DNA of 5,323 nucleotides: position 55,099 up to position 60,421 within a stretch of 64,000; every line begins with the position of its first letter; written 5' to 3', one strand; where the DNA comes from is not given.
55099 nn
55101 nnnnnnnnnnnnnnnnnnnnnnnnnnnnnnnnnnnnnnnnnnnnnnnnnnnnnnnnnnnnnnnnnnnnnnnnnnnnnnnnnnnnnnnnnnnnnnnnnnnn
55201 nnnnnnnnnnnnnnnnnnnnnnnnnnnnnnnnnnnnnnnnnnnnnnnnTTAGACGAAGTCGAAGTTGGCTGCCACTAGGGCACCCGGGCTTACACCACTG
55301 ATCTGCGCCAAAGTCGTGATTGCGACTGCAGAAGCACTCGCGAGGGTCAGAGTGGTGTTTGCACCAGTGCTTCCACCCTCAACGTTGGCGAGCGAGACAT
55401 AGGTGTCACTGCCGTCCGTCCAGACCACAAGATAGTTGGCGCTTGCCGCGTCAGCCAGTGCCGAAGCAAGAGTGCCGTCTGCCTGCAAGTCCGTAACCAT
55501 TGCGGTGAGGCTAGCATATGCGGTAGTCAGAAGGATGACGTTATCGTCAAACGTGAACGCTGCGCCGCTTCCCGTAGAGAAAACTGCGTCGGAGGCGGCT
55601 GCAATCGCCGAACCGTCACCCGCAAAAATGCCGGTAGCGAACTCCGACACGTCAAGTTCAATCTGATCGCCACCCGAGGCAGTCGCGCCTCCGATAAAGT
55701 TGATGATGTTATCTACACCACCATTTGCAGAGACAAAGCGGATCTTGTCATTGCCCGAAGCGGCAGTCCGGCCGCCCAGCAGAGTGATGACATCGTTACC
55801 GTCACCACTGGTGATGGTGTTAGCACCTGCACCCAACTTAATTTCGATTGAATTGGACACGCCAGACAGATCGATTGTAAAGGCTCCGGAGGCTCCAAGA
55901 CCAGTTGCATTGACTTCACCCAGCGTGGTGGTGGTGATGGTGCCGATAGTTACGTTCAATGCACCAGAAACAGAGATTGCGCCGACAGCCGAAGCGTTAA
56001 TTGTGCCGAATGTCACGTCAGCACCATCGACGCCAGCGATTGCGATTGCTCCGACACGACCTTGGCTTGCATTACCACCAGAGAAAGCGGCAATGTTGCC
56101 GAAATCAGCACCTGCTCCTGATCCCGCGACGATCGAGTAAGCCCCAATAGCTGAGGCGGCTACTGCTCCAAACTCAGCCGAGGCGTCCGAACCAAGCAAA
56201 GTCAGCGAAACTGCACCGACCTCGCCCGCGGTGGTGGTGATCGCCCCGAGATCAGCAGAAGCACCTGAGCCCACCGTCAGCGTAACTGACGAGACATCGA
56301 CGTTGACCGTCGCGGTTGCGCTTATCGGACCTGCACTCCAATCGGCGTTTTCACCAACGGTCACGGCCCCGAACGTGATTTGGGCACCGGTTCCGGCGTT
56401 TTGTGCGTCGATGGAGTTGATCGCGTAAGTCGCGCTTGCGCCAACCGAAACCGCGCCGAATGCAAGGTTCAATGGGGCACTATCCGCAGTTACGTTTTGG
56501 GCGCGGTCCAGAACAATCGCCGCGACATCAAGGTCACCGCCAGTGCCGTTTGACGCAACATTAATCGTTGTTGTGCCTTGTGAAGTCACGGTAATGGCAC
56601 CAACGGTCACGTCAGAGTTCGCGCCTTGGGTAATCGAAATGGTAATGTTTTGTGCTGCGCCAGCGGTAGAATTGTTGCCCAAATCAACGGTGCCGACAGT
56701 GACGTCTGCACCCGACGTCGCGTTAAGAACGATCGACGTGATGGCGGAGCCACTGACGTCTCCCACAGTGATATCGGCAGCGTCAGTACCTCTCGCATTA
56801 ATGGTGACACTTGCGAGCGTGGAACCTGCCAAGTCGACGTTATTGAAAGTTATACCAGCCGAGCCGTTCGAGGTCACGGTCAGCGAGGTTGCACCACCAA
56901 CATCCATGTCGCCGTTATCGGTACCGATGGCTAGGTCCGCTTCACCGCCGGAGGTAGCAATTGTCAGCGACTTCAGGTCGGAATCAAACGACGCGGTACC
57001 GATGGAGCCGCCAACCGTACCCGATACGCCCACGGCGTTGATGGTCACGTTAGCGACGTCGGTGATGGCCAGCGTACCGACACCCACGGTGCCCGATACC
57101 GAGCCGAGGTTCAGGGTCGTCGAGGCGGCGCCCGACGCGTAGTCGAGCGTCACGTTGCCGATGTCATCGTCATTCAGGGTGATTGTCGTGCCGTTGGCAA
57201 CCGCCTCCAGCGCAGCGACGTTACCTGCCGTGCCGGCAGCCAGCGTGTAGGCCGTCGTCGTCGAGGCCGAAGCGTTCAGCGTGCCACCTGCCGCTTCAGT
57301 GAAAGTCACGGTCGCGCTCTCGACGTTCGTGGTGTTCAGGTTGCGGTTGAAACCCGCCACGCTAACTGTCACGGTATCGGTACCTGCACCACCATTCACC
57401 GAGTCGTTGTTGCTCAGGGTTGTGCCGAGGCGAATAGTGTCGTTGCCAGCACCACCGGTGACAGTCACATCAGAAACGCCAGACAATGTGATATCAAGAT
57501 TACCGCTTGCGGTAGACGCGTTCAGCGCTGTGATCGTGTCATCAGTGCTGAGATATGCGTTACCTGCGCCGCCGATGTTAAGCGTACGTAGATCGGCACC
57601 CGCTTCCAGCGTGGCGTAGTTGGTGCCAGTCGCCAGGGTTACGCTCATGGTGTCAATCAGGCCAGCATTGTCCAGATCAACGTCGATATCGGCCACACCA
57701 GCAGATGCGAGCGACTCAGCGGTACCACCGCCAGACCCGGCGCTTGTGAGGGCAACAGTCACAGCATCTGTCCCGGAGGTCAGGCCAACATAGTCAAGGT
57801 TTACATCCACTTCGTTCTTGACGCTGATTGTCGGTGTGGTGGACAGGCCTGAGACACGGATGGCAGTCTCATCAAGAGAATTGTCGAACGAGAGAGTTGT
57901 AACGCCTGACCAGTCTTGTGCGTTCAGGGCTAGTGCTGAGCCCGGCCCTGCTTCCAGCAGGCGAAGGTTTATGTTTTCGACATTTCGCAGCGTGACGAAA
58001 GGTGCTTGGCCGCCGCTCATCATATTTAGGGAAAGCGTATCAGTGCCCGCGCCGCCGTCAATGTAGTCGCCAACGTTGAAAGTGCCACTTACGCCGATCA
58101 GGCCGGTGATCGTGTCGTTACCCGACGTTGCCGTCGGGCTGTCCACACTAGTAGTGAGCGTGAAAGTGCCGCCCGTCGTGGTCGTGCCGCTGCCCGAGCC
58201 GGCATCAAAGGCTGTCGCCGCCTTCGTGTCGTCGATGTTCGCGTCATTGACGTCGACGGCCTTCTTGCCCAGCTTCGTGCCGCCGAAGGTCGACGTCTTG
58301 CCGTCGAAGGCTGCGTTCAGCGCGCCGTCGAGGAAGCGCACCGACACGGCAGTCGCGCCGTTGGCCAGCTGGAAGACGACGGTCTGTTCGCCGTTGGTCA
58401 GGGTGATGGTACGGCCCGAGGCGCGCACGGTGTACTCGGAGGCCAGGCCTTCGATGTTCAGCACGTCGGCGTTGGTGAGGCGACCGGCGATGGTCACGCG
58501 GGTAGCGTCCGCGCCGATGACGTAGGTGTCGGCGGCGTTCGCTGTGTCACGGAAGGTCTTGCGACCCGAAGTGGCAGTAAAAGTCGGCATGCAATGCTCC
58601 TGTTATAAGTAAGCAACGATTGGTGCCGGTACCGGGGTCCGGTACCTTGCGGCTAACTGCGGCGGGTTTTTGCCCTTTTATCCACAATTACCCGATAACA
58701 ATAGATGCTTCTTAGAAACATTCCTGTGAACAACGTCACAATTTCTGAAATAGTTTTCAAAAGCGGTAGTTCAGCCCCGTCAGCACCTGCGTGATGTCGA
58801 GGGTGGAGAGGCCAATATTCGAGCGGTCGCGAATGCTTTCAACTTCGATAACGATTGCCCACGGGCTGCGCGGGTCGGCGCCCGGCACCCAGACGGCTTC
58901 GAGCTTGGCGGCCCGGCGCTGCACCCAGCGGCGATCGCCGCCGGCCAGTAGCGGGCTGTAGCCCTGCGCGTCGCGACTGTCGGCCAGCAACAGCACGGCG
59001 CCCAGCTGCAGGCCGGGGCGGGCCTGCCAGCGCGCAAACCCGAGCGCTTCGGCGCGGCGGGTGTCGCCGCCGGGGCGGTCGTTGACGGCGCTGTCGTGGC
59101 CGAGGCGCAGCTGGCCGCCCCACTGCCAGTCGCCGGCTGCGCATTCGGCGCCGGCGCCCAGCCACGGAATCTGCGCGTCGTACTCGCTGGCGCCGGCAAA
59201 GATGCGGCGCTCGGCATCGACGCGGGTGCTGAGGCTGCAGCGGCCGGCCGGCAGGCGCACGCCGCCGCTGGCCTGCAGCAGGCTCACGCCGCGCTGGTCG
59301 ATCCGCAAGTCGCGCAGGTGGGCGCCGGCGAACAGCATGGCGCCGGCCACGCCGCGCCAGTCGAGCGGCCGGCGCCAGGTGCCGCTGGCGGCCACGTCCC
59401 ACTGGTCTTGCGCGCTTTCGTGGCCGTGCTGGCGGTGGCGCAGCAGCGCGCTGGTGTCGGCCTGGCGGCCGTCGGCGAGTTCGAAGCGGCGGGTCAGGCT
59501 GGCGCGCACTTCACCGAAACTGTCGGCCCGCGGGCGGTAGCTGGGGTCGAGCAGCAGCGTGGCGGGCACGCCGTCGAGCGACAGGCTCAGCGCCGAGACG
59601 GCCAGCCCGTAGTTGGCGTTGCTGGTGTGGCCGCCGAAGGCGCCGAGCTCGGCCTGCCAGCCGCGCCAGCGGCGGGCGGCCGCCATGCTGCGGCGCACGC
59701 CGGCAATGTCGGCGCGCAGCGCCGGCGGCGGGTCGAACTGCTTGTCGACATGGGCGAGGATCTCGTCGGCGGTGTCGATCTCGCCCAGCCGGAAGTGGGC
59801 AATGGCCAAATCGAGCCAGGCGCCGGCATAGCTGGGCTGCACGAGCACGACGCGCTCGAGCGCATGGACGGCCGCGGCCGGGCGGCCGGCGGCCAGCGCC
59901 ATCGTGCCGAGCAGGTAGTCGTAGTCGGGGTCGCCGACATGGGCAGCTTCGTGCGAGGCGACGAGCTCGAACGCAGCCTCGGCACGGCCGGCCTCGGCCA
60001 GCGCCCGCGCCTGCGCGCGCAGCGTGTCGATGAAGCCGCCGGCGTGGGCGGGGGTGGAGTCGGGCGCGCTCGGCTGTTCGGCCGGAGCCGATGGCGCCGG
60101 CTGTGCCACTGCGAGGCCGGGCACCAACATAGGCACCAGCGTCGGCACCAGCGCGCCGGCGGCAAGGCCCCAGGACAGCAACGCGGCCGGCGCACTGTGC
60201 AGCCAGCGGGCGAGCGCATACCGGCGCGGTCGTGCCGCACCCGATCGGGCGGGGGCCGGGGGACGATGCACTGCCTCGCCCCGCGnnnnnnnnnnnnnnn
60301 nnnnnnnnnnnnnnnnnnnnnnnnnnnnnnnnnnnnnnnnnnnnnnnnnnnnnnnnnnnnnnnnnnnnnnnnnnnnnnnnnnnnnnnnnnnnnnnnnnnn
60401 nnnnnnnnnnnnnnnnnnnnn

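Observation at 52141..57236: Sharply bounded 333-bp near-identical inverted tract inside otherwise diverged paralogues (gene-conversion footprint)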

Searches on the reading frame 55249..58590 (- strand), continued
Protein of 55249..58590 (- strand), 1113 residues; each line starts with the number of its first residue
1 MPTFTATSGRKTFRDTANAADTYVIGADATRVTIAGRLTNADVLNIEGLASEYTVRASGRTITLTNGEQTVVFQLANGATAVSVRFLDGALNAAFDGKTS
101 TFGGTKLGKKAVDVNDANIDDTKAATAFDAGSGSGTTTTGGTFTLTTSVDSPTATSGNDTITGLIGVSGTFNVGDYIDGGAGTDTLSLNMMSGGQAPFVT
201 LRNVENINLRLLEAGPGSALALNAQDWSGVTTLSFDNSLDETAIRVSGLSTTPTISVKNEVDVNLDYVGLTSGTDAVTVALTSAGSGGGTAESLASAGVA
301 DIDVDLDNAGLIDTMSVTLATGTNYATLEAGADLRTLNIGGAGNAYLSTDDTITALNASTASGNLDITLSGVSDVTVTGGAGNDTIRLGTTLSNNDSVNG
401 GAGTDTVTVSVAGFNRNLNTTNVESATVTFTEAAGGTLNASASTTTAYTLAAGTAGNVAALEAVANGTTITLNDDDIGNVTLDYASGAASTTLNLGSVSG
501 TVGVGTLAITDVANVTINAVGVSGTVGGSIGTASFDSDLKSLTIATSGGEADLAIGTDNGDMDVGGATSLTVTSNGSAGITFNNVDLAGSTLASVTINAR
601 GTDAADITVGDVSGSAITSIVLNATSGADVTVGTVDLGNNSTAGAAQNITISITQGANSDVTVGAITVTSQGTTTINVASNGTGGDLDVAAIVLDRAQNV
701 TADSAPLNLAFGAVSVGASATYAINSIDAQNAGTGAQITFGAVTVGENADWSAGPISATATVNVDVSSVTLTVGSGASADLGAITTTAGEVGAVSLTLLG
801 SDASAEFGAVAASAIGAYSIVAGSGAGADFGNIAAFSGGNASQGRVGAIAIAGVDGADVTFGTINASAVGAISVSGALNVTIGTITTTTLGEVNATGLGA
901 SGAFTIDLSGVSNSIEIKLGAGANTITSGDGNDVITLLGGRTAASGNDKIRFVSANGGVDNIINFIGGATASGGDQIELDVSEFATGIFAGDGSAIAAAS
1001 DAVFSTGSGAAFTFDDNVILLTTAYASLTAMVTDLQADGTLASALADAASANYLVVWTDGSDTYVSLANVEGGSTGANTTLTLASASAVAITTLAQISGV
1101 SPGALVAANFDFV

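Call 61: fold_search(model_id=the predicted structure, library=pdb)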
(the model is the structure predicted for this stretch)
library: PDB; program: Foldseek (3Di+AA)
matches with E <= 10: 46; with E <= 0.001: 6
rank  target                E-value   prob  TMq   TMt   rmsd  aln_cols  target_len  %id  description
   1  6p5t_D                2.3e-08  1.00  0.16  0.21  25.4      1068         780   17  Surface-layer (S-layer) RsaA protein from Caulobacter crescentus bound to strontium and iodide (released 2020-01-15)
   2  6p5t_C                1.2e-07  1.00  0.16  0.21  25.8      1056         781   17  Surface-layer (S-layer) RsaA protein from Caulobacter crescentus bound to strontium and iodide (released 2020-01-15)
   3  6p5t_A                8.0e-07  1.00  0.17  0.21  24.9      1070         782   17  Surface-layer (S-layer) RsaA protein from Caulobacter crescentus bound to strontium and iodide (released 2020-01-15)
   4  6p5t_B                8.7e-07  1.00  0.16  0.21  25.2      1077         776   16  Surface-layer (S-layer) RsaA protein from Caulobacter crescentus bound to strontium and iodide (released 2020-01-15)
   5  6z7p_A                1.0e-06  1.00  0.15  0.15  25.0      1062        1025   18  Composite model of the Caulobacter crescentus S-layer bound to the O-antigen of lipopolysaccharide (released 2020-07-15)
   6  5n8p_A                5.2e-05  0.99  0.14  0.17  24.7      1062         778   18  S-layer protein RsaA from C. crescentus (released 2017-04-12)
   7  7usl_C                1.4e-01  0.13  0.11  0.15  22.2       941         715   11  Integrin alphaM/beta2 ectodomain in complex with adenylate cyclase toxin RTX751 and M1F5 Fab (released 2022-08-17)
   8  9mne_B                6.5e-01  0.06  0.12  0.14  20.9      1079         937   10  Crystal structure of enteropathogenic Escherichia coli EspC (released 2025-10-29)
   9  8jaz_A                6.8e-01  0.33  0.15  0.29  15.7       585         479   12  Structure of the alginate epimerase/lyase complexed with di-mannuronic acid (released 2024-05-08)
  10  5j44_A                9.7e-01  0.06  0.14  0.15  22.1      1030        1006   11  Crystal structure of the Secreted Extracellular protein A (SepA) from Shigella flexneri (released 2017-04-12)
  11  8ja4                  1.0e+00  0.16  0.15  0.29  15.6       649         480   11  Structure of the alginate epimerase/lyase (released 2024-05-08)
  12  7ytx_A                2.3e+00  0.01  0.07  0.09  25.8       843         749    7  Crystal structure of TLR8 in complex with its antagonist (released 2023-09-27)
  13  8vbb_A                4.0e+00  0.07  0.25  0.26  15.7      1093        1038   15  The secreted adhesin EtpA of Enterotoxigenic Escherichia coli in complex with the mouse mAb 1G05 (released 2024-09-04)
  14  3ak5_C                4.1e+00  0.03  0.16  0.17  15.5       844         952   11  Hemoglobin protease (Hbp) passenger missing domain-2 (released 2010-10-06)
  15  4lxr_A                4.1e+00  0.02  0.11  0.14  16.9       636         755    9  Structure of the Toll - Spatzle complex, a molecular hub in Drosophila development and innate immunity (released 2014-04-09)
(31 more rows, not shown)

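Call 66: find_encoding_contigs(protein=P0020, flank=10000, max_places=3)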
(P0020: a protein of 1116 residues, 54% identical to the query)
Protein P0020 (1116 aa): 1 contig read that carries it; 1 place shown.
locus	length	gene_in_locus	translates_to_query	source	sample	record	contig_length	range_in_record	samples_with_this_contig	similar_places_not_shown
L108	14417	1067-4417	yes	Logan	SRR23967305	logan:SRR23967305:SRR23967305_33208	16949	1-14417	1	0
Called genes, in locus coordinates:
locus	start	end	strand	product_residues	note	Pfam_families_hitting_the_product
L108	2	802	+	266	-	?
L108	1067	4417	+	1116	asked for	-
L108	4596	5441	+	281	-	PF00793:DAHP_synth_1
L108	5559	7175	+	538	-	PF14559:TPR_19 (weak)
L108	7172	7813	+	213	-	-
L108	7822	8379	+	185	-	PF13489:Methyltransf_23, PF08242:Methyltransf_12 (faint), PF13649:Methyltransf_25 (faint)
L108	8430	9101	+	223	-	PF01501:Glyco_transf_8 (weak)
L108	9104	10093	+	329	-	PF13580:SIS_2 (faint), PF01380:SIS, PF00571:CBS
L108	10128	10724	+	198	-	-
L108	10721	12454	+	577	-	PF00664:ABC_membrane, PF00005:ABC_tran, PF02463:SMC_N (faint)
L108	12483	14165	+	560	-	PF00664:ABC_membrane, PF00005:ABC_tran, PF13304:AAA_21 (faint), PF02463:SMC_N (weak)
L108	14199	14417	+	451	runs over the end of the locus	PF25919:BSH_CusB (faint), PF00364:Biotin_lipoyl (faint), PF25917:BSH_RND (faint), PF25973:BSH_CzcB (faint), PF25984:BSH_YknX (faint), PF25994:HH_AprE, PF26002:Beta-barrel_AprE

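Call 67: find_encoding_contigs(protein=P0051, flank=10000, max_places=3)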
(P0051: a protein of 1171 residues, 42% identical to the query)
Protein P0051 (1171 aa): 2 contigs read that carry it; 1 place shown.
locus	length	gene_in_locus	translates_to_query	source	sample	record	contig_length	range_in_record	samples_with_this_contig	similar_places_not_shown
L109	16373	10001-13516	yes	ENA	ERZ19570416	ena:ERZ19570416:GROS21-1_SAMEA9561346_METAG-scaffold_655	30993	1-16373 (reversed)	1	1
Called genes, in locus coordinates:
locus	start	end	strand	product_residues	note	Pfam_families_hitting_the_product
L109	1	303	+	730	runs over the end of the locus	PF00353:HemolysinCabind, PF13946:DUF4214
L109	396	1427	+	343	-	PF01370:Epimerase, PF04321:RmlD_sub_bind, PF16363:GDP_Man_Dehyd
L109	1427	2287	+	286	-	PF01370:Epimerase, PF04321:RmlD_sub_bind, PF16363:GDP_Man_Dehyd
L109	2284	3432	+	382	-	PF13439:Glyco_transf_4, PF13579:Glyco_trans_4_4, PF20706:GT4-conflict, PF00534:Glycos_transf_1, PF13692:Glyco_trans_1_4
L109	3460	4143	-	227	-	PF00027:cNMP_binding, PF13545:HTH_Crp_2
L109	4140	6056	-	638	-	PF05226:CHASE2, PF00211:Guanylate_cyc (weak)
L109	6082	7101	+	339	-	PF01757:Acyl_transf_3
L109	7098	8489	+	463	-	PF04773:FecR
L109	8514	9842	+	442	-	PF13432:TPR_16, PF14559:TPR_19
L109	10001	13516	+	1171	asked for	PF13946:DUF4214 (faint)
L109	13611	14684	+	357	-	-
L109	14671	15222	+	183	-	PF08241:Methyltransf_11, PF13489:Methyltransf_23 (faint), PF13649:Methyltransf_25 (weak)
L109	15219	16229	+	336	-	PF08885:GSCFA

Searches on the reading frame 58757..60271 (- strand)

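Call 5: search_protein_families(library=pfam, proteins=[window:58757-60271:-], max_evalue=0.01)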
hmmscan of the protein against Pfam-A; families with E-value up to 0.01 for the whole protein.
window:58757-60271:- (504 aa): 5 families
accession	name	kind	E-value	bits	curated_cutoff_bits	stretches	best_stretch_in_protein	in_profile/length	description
PF14559.12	TPR_19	-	4.4e-10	40.2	25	1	125-184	1-60/68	Tetratricopeptide repeat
PF13432.12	TPR_16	-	2.6e-07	31.4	32.7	1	119-168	1-50/65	Tetratricopeptide repeat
PF13428.12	TPR_14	-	9.7e-06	26.2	23.5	0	120-157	6-43/44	Tetratricopeptide repeat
PF13371.12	TPR_9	-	0.00029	21.2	35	1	124-173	4-53/73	Tetratricopeptide repeat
PF07719.23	TPR_2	-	0.0037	17.7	27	0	119-147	5-33/34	Tetratricopeptide repeat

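Call 6: search_protein_families(library=ncbifam, proteins=[window:58757-60271:-], max_evalue=0.01)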
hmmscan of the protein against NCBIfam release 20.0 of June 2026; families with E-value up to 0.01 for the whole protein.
window:58757-60271:- (504 aa): 4 families
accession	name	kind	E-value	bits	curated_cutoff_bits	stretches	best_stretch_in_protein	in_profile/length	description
NF040959.1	MamA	equivalog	0.00021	20.8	200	1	85-175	41-131/204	magnetosome protein MamA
TIGR02917.1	PEP_TPR_lipo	equivalog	0.00026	19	312.2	1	81-175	669-762/899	XrtA/PEP-CTERM system TPR-repeat protein PrsT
NF052415.1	T3SS_chap_SctY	equivalog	0.00054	20.4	70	1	82-174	7-102/106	type III secretion apparatus assembly chaperone SctY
NF033920.0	C39_PA2778_fam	equivalog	0.0035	16.8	150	1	70-173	147-248/255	PA2778 family cysteine peptidase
